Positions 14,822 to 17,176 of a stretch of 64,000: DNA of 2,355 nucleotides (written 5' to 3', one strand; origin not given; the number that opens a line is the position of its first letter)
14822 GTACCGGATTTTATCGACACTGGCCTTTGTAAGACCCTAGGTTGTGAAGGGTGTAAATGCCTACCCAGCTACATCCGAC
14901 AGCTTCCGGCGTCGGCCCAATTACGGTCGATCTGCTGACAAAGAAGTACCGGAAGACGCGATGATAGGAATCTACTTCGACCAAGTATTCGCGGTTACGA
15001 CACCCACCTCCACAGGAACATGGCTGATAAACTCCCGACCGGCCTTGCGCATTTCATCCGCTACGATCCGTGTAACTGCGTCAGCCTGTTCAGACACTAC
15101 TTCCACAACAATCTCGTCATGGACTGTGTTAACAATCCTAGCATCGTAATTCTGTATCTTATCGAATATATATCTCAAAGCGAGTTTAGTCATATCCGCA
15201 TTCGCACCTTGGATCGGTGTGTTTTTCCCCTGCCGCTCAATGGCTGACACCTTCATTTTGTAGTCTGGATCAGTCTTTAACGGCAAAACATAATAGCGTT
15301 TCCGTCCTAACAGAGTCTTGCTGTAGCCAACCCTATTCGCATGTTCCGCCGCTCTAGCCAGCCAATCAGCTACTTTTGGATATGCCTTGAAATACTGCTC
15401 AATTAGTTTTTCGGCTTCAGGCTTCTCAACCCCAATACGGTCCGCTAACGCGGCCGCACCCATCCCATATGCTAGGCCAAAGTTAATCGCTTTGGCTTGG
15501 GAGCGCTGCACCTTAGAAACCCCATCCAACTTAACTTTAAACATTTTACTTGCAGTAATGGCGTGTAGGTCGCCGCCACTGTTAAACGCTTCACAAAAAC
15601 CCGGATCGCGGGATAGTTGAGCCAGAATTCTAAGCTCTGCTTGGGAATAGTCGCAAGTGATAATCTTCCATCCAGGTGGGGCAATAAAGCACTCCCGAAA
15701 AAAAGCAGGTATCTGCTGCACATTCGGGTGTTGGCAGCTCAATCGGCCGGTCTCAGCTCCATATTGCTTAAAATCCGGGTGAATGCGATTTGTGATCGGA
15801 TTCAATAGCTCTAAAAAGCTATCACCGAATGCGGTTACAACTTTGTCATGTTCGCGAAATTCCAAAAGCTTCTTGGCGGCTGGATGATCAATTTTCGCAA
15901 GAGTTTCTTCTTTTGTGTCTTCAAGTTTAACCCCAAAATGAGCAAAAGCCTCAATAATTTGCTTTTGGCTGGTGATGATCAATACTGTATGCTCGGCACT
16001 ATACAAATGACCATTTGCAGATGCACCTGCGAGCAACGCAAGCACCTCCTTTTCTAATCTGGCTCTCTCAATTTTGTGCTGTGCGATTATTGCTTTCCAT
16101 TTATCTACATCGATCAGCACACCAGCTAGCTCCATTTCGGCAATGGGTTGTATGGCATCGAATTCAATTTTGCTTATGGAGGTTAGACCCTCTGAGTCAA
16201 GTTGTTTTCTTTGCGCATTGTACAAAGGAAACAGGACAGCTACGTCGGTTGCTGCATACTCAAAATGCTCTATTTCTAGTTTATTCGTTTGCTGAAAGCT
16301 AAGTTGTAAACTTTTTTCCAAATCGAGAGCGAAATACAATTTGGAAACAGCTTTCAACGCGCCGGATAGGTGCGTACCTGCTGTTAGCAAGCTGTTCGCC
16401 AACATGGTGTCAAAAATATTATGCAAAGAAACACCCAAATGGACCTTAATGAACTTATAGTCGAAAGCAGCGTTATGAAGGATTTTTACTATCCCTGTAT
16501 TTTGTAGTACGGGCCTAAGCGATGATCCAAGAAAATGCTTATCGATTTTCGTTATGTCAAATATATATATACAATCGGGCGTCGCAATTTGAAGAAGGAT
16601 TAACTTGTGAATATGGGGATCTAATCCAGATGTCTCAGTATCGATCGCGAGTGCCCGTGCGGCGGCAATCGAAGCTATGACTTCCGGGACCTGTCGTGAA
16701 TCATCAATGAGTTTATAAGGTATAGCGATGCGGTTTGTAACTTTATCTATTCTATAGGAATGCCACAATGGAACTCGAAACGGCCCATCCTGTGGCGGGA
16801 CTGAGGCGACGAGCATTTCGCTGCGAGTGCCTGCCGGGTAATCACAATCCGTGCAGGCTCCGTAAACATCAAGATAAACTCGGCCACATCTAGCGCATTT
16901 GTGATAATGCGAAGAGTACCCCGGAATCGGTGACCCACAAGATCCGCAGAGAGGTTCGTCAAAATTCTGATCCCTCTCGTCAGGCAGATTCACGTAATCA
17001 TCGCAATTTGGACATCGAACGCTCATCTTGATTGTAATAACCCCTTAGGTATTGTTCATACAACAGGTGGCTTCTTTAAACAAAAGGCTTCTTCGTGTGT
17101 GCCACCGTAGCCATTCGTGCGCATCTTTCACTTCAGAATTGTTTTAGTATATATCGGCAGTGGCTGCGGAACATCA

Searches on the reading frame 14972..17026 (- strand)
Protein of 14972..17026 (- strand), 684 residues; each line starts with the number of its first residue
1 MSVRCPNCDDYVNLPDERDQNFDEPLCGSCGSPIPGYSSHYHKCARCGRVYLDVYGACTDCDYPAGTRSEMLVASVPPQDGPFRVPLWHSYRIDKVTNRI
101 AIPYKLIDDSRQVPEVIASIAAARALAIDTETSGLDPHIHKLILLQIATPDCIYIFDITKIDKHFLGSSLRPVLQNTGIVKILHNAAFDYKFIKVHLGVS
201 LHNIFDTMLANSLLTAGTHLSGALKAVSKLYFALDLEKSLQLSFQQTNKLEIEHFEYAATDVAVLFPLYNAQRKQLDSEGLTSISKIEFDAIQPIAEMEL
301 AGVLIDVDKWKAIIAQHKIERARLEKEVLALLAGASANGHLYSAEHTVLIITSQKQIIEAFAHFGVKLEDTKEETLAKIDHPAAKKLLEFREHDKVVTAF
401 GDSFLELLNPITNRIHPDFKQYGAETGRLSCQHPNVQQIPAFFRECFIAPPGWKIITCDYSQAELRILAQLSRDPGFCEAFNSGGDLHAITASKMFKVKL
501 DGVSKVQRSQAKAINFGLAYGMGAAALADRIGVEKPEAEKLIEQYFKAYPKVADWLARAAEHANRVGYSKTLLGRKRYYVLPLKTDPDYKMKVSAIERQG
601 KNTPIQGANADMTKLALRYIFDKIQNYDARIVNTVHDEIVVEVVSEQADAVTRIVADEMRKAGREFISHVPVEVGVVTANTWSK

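Call 22: search_protein_families(library=pfam, proteins=[window:14972-17026:-], max_evalue=0.0001)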
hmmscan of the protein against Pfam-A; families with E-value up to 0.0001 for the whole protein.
window:14972-17026:- (684 aa): 2 families
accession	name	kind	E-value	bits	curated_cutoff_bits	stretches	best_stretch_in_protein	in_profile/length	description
PF00476.26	DNA_pol_A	-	4.5e-95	319.2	34.3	1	347-683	28-380/381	DNA polymerase family A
PF01612.26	DNA_pol_A_exo1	-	2.2e-28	99.7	23.6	1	104-276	1-172/173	3'-5' exonuclease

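Call 39: find_homologous_proteins(query=window:14972-17026:-, max_evalue=1e-50)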
Query window:14972-17026:- (684 aa): 1738 proteins with E <= 1e-50 among 8000 candidates; the best 120 are listed.
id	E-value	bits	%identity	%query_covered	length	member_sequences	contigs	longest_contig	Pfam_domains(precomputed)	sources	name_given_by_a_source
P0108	0.0e+0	1143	72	100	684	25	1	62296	PF01612.27,PF00476.27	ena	-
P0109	0.0e+0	1142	72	100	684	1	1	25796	PF01612.27,PF00476.27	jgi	jgi:DNA polymerase I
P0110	0.0e+0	1084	100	71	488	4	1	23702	PF01612.27,PF00476.27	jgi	jgi:DNA polymerase-1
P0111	6.6e-295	998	64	100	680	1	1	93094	PF01612.27,PF00476.27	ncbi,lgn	-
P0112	1.4e-270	918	60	100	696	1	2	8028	PF01612.27,PF00476.27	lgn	-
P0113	9.2e-230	783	53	100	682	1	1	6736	PF01612.27,PF00476.27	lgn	-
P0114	6.2e-228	777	52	100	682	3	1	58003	PF01612.27,PF00476.27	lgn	-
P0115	7.0e-224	763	52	100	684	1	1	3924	PF01612.27,PF00476.27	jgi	jgi:DNA polymerase I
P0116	1.1e-223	763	51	100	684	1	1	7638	PF01612.27,PF00476.27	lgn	-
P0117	1.9e-217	742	51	100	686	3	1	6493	PF01612.27,PF00476.27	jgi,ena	-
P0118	4.7e-217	741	51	100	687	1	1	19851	PF01612.27,PF00476.27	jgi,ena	-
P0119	3.4e-213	728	54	87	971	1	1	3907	PF01612.27,PF03167.26,PF00476.27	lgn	-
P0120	7.1e-208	710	49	100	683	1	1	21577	PF01612.27,PF00476.27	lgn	-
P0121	8.5e-206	703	54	87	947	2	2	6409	PF01612.27,PF03167.26,PF00476.27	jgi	-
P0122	7.5e-202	690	58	80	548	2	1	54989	PF01612.27,PF00476.27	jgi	jgi:DNA polymerase-1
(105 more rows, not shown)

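Call 40: find_encoding_contigs(protein=P0110, flank=3000, max_places=3)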
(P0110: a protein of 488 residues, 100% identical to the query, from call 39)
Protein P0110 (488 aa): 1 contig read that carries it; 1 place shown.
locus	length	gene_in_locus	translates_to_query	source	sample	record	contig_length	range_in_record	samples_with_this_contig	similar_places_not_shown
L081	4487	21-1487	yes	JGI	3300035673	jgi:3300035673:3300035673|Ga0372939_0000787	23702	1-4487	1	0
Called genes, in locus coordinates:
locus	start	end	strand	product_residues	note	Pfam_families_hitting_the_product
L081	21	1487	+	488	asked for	PF01612:DNA_pol_A_exo1, PF00476:DNA_pol_A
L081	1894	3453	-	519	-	PF00083:Sugar_tr, PF07690:MFS_1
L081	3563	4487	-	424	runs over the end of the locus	PF25997:BSH_YhbJ (faint), PF00364:Biotin_lipoyl (faint), PF25917:BSH_RND, PF25919:BSH_CusB (weak), PF25876:HH_MFP_RND (weak), PF25963:Beta-barrel_AAEA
